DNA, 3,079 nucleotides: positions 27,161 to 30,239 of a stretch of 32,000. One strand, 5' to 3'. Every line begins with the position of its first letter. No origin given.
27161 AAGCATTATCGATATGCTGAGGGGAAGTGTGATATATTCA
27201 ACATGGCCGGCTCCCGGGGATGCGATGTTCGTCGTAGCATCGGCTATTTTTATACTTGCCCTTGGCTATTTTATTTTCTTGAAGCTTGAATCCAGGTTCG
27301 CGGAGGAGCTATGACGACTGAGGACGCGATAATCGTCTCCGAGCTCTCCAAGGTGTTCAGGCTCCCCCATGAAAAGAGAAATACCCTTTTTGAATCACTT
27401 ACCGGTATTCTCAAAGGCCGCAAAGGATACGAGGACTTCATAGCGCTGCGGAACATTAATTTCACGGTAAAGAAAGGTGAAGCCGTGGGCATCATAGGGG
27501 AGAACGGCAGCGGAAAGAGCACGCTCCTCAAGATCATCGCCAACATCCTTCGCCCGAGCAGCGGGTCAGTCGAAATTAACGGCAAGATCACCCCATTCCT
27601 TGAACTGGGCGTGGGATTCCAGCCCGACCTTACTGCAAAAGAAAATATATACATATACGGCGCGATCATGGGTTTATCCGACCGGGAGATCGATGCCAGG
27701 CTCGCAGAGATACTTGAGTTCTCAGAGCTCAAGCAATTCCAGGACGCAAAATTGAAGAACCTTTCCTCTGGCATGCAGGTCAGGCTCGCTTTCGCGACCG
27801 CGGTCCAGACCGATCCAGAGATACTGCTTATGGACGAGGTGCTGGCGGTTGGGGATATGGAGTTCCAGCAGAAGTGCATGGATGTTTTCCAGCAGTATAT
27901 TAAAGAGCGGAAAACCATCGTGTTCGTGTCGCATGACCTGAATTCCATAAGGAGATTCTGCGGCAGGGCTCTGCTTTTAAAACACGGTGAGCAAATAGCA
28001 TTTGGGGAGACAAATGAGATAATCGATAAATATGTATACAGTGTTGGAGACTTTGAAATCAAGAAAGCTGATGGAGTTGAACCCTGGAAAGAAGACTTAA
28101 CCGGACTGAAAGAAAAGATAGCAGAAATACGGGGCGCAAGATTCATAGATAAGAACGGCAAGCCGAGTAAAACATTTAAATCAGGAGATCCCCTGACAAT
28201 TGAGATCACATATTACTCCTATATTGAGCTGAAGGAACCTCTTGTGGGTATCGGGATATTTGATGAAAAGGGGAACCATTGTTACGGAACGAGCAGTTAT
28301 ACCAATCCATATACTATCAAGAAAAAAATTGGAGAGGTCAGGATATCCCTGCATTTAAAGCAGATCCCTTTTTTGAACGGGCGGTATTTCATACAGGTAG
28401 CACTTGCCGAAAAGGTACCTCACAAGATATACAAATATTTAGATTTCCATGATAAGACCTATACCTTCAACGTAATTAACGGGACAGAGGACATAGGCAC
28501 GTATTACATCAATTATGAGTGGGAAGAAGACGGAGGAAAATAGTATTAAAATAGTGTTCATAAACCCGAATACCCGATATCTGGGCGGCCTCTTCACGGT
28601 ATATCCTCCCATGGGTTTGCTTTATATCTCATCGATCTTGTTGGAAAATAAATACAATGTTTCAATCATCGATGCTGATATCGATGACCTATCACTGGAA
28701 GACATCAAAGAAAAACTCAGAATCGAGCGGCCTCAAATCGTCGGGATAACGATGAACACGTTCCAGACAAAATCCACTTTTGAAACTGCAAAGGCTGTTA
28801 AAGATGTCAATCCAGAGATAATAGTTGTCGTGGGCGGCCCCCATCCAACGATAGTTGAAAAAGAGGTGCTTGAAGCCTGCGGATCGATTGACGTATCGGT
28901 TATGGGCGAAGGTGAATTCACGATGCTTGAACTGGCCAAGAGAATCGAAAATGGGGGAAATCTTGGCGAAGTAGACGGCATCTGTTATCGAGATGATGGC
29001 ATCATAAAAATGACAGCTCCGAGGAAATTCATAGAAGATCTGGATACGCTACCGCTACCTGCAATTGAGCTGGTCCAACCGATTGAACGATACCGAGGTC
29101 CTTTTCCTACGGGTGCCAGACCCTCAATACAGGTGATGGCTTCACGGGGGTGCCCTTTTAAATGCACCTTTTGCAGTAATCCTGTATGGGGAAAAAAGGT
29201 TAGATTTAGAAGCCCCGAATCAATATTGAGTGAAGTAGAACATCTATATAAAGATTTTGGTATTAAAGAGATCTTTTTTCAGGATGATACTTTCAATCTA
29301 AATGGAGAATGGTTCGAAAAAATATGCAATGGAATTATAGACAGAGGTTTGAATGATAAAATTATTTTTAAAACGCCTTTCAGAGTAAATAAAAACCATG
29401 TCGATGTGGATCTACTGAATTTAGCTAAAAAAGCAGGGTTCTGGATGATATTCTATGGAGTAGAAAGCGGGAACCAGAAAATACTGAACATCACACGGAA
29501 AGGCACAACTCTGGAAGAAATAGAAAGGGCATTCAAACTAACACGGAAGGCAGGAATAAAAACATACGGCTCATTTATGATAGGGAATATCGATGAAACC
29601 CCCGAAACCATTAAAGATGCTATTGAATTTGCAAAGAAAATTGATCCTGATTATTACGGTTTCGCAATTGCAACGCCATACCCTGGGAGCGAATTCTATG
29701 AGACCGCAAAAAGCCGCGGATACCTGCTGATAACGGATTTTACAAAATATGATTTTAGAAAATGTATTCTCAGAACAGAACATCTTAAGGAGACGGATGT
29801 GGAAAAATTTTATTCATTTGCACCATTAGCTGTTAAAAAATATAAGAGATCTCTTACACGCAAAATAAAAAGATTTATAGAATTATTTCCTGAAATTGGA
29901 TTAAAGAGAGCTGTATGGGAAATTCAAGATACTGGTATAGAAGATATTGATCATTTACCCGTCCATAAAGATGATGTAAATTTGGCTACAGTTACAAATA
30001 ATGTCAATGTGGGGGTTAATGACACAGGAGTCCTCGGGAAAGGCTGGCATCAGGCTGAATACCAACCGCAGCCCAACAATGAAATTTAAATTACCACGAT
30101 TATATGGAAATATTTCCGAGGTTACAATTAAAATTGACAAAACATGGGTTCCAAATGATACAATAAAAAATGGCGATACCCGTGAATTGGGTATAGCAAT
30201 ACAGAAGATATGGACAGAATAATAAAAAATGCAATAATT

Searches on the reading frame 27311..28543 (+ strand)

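Call 55: search_protein_families(library=pfam, proteins=[window:27311-28543:+], max_evalue=0.001)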
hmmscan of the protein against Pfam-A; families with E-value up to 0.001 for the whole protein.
window:27311-28543:+ (410 aa): 6 families
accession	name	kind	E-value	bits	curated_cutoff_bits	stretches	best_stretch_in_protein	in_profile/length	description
PF00005.33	ABC_tran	-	5.7e-27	95.4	25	1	46-177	1-135/137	ABC transporter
PF14524.12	Wzt_C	-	2.9e-25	89.4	30.4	1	269-395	8-138/143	Wzt C-terminal domain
PF13304.12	AAA_21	-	4e-07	30.8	27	1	60-90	3-33/304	AAA domain, putative AbiEii toxin, Type IV TA system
PF13555.12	AAA_29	-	2e-05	24.7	27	1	52-90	18-55/61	P-loop containing region of AAA domain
PF03266.21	NTPase_1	-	0.00065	20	23.9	0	59-96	2-37/168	NTPase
PF13476.12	AAA_23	-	0.00084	20.5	27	0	47-80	13-43/201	AAA domain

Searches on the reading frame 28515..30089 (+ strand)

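Call 55: search_protein_families(library=pfam, proteins=[window:28515-30089:+], max_evalue=0.001)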
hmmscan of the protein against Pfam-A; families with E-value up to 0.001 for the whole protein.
window:28515-30089:+ (524 aa): 2 families
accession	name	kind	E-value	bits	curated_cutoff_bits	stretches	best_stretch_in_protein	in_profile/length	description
PF04055.27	Radical_SAM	-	2.5e-26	93.3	29.5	1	210-373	4-166/166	Radical SAM superfamily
PF02310.24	B12-binding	-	3.5e-22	78.9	32.1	1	29-140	11-120/121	B12 binding domain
